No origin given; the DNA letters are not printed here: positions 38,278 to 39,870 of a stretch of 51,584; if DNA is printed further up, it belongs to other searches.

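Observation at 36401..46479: Glycosylation island: three different GT-C families plus a GT4 wrapped around a secreted Pro/Thr-linker protein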

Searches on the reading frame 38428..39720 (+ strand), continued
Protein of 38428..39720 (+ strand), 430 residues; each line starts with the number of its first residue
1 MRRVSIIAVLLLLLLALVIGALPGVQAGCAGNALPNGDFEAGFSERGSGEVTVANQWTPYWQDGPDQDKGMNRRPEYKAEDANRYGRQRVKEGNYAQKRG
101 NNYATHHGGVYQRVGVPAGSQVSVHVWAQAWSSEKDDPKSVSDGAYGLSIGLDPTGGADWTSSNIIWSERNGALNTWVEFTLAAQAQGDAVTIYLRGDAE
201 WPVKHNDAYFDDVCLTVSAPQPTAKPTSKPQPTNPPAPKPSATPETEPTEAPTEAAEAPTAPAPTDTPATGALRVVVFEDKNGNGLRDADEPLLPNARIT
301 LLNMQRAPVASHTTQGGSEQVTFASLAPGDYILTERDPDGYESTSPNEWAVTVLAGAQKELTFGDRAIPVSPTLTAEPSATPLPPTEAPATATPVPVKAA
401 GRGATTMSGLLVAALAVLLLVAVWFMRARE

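Call 33: predict_structure(alignment_id=A1)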
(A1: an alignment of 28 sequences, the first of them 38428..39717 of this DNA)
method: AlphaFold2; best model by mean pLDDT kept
length: 430 residues; sequences in the alignment: 28
mean_pLDDT: 79.3   pTM: 0.51
mean pLDDT of the five models: 79.3, 72.4, 71.0, 70.8, 68.5
residues with pLDDT >= 90: 169; 70-90: 147; 50-70: 64; < 50: 50
segments of 3 or more residues with pLDDT < 50: 22-27, 244-246, 250-254, 371-380, 396-409
pLDDT, mean of each block of 10 residues (from residue 1): 77 80 49 87 80 92 72 86 86 90 88 93 94 80 87 94 91 91 93 94 88 89 64 62 49 49 61 94 87 96 93 91 93 95 91 88 89 44 51 43 40 79 69
secondary structure, 60 per line:
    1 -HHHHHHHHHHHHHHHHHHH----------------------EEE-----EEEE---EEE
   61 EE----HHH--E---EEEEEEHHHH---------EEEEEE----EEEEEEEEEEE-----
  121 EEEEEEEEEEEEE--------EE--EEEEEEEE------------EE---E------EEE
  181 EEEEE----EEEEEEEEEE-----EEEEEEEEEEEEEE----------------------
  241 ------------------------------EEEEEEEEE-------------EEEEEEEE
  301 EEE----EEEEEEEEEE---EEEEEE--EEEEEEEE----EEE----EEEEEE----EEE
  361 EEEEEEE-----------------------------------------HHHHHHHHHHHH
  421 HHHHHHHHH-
elements in order: H2-20 E43-45 E51-54 E58-62 E76-81 H82-85 E95-100 E105-115 E121-133 E146-153 E178-185 E190-199 E205-218 E271-279 E293-303 E308-317 E321-326 E329-336 E341-343 E348-353 E358-367 H409-429

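Call 37: search_protein_families(library=pfam, proteins=[L008:630-1682:+, L068:11940-13412:+, L051:11394-13409:-, L024:3155-4516:-, L058:13591-14757:-, L063:8112-9269:-, L068:2271-3095:-, L081:3719-4096:+, L068:14757-15329:-, L074:7413-8270:-], max_evalue=0.001)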
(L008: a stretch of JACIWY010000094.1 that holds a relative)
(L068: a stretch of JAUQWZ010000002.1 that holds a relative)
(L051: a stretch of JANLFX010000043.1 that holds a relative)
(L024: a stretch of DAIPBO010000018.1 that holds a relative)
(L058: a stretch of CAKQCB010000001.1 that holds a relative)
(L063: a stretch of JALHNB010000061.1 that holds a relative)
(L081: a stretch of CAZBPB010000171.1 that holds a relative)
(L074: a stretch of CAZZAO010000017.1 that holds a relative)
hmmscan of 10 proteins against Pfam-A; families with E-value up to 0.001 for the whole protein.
L008:630-1682:+ (350 aa): 1 family
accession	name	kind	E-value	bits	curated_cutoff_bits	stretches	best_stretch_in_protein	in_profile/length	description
PF00535.33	Glycos_transf_2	-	9.6e-09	35.8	23.3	1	17-214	3-165/168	Glycosyl transferase family 2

L068:11940-13412:+ (490 aa): 5 families
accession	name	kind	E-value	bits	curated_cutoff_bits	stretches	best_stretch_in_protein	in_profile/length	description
PF01476.26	LysM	-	6.6e-46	154.5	20.9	3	30-73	1-43/43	LysM domain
PF01551.29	Peptidase_M23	-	1.8e-27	95.8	28.7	1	387-481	2-96/96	Peptidase family M23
PF23446.1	LysM1_NFP_LYK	-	2.4e-10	41.6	36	0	175-211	17-54/60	NFP/LYK LysM1 domain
PF23473.1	LysM3_LYK4_5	-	1.2e-08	35.4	29.3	0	170-211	7-47/48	LYK4/5 LysM3 domain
PF23472.1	LysM2_CERK1_LYK3_4_5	-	0.00014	22.1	27.4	0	28-74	6-55/56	LYK3/4/5 LysM2 domain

L051:11394-13409:- (671 aa): 1 family
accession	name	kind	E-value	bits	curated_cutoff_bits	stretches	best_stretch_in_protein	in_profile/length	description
PF13231.12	PMT_2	-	2.1e-12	48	26.1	1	86-212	2-128/160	Dolichyl-phosphate-mannose-protein mannosyltransferase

L024:3155-4516:- (453 aa): 1 family
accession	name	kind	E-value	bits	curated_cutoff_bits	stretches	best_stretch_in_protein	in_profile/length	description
PF00724.26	Oxidored_FMN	-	2e-21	77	27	1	40-266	3-229/342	NADH:flavin oxidoreductase / NADH oxidase family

L058:13591-14757:- (388 aa): 0 families

L063:8112-9269:- (385 aa): 6 families
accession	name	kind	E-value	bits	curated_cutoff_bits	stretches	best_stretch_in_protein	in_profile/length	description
PF08442.15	ATP-grasp_2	-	1.6e-66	224.2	29.5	1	2-195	1-202/202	ATP-grasp domain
PF00549.24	Ligase_CoA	-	4e-24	85.6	24.5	1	254-375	1-126/128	CoA-ligase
PF24948.1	Citrate_synth_N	-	9.7e-16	58.3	83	1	41-218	53-228/232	ATP-citrate synthase ATP-grasp domain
PF13549.11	ATP-grasp_5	-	9.2e-14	51.8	27.6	1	3-210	10-221/221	ATP-grasp domain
PF02786.22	CPSase_L_D2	-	1.9e-05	24.8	19.8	1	8-107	5-102/211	Carbamoyl-phosphate synthase L chain, ATP binding domain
PF01071.24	GARS_A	-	2.6e-05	24.6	27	1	8-92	6-87/194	Phosphoribosylglycinamide synthetase, ATP-grasp (A) domain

L068:2271-3095:- (274 aa): 1 family
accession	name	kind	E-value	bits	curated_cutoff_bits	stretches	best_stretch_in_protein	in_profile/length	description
PF01478.23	Peptidase_A24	-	2.7e-11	44.3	26.5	1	106-225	1-102/104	Type IV leader peptidase family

L081:3719-4096:+ (125 aa): 1 family
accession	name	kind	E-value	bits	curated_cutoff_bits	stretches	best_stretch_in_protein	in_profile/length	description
PF02643.20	DUF192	-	5.7e-12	46.1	27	1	20-118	3-94/96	Uncharacterized ACR, COG1430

L068:14757-15329:- (190 aa): 1 family
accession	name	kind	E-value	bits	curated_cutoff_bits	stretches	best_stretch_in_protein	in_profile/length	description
PF00265.24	TK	-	3e-54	184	20.6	1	6-185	1-176/176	Thymidine kinase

L074:7413-8270:- (285 aa): 4 families
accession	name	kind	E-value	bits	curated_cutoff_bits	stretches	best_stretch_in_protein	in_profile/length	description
PF02629.25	CoA_binding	-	2.7e-26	92.6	22.3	1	7-99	2-97/97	CoA binding domain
PF00549.24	Ligase_CoA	-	1.3e-24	87.2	24.5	1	151-271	1-127/128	CoA-ligase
PF13607.11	Succ_CoA_lig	-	4.8e-10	39.8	27.4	1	145-280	1-131/138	Succinyl-CoA ligase like flavodoxin domain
PF13380.12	CoA_binding_2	-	0.00015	22.6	22.8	1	20-128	15-114/116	CoA binding domain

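Call 38: fold_search(model_id=the predicted structure, library=pdb)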
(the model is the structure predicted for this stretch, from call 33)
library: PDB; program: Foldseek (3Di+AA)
matches with E <= 10: 1818; with E <= 0.001: 115
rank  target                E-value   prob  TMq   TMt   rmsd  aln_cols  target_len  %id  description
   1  8vdk                  3.2e-08  1.00  0.21  0.21  25.8       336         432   11  Crystal Structure of LPXTG-motif Cell Wall Anchor Domain Protein MSCRAMM_SdrD from Staphylococcus aureus (released 2024-08-07)
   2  2xon_L                5.4e-08  1.00  0.28  0.78   4.6       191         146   16  Structure of TmCBM61 in complex with beta-1,4-galactotriose at 1.4 A resolution (released 2010-09-08)
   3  10ps                  9.2e-08  1.00  0.21  0.17  26.0       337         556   11  Crystal structure of SdrD A2-A3-B1-B2 domains from Staphylococcus aureus JH1 (released 2026-02-11)
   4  4d0q                  1.0e-07  1.00  0.28  0.65   6.3       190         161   15  Hyaluronan Binding Module of the Streptococcal Pneumoniae Hyaluronate Lyase (released 2014-08-06)
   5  3irp                  1.1e-07  1.00  0.21  0.22  21.1       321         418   12  Crystal structure of functional region of UafA from Staphylococcus saprophyticus at 1.50 angstrom resolution (released 2010-09-08)
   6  4jdz_B                1.6e-07  1.00  0.21  0.20  28.2       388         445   12  Structures of SdrD from Staphylococcus aureus reveal the molecular mechanism of how the cell surface receptors recogni (released 2013-06-19)
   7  2xom_A                2.1e-07  1.00  0.28  0.78   4.6       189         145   16  Atomic resolution structure of TmCBM61 in complex with beta-1,4- galactotriose (released 2010-09-08)
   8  4jdz_A                7.5e-07  1.00  0.21  0.21  25.1       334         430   11  Structures of SdrD from Staphylococcus aureus reveal the molecular mechanism of how the cell surface receptors recogni (released 2013-06-19)
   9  2zey_A                1.6e-06  1.00  0.25  0.64   5.7       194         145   15  Family 16 carbohydrate binding module (released 2008-03-04)
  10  3oea_A                1.7e-06  1.00  0.25  0.65   5.2       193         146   15  Crystal structure of the Q121E mutants of C.polysaccharolyticus CBM16-1 bound to cellopentaose (released 2010-08-25)
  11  3oeb_A                1.8e-06  1.00  0.25  0.66   5.1       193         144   15  Crystal structure of the Q121E mutant of C.polysaccharolyticus CBM16-1 bound to mannopentaose (released 2010-08-25)
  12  2zex_A                3.0e-06  1.00  0.25  0.64   5.0       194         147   15  Family 16 carbohydrate binding module (released 2008-03-04)
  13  3is0                  3.1e-06  1.00  0.18  0.20  21.7       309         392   10  Crystal structure of functional region of UafA from Staphylococcus saprophyticus in the presence of cholesterol (released 2010-09-08)
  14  2zex_B                3.5e-06  1.00  0.24  0.64   5.4       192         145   14  Family 16 carbohydrate binding module (released 2008-03-04)
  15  2zew_A                4.7e-06  1.00  0.25  0.65   5.1       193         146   16  Family 16 Cabohydrate Binding Domain Module 1 (released 2008-03-04)
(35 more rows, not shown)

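Call 57: search_protein_families(library=ncbifam, proteins=[L008:630-1682:+, L003:6850-7860:+, L051:11394-13409:-], max_evalue=0.01)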
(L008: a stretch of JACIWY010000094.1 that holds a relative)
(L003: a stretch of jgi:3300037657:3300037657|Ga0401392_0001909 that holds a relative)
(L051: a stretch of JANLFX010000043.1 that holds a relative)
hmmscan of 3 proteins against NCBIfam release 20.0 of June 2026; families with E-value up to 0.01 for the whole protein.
L008:630-1682:+ (350 aa): 2 families
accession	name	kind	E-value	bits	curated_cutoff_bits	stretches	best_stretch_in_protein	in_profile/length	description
TIGR03469.1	HpnB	hypoth_equivalog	0.00015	20.9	379.25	1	49-132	75-159/386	hopene-associated glycosyltransferase HpnB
TIGR03937.1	PgaC_IcaA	equivalog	0.0063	15.5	422.3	0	13-101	46-123/407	poly-beta-1,6-N-acetyl-D-glucosamine synthase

L003:6850-7860:+ (336 aa): 2 families
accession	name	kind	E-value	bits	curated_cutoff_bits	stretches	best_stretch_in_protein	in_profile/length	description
NF058614.1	PPMAGASynPpgS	equivalog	0.00056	19.4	370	1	61-206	42-167/226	polyprenyl-phospho-N-acetylgalactosaminyl synthase PpgS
TIGR03469.1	HpnB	hypoth_equivalog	0.004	16.2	379.25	1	77-120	118-159/386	hopene-associated glycosyltransferase HpnB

L051:11394-13409:- (671 aa): 1 family
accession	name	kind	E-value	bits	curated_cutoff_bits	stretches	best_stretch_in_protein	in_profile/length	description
TIGR03663.1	TIGR03663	subfamily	4.8e-13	48.9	126.25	1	38-218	3-180/435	flippase activity-associated protein Agl23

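Call 95: search_solved_structures(query=L008:630-1682:+, max_evalue=1)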
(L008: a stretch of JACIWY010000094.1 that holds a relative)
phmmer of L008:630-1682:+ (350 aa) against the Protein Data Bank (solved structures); distinct sequences matched with E-value up to 1: 3.
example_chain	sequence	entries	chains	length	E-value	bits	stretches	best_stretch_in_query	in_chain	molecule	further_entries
1jp3_A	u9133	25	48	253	0.64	12.7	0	53-103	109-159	undecaprenyl pyrophosphate synthase | Undecaprenyl pyrophosphate synthetase | Ditrans,polycis-undecaprenyl-diphosphate synthase ((2E,6E)-farnesyl-diphosphate sp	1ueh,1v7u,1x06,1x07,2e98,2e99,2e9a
5cqb_A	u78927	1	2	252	0.64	12.7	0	53-103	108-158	Ditrans,polycis-undecaprenyl-diphosphate synthase ((2E,6E)-farnesyl-diphosphate specific)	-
6cfw_D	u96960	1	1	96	0.75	12.5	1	277-335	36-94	MBH subunit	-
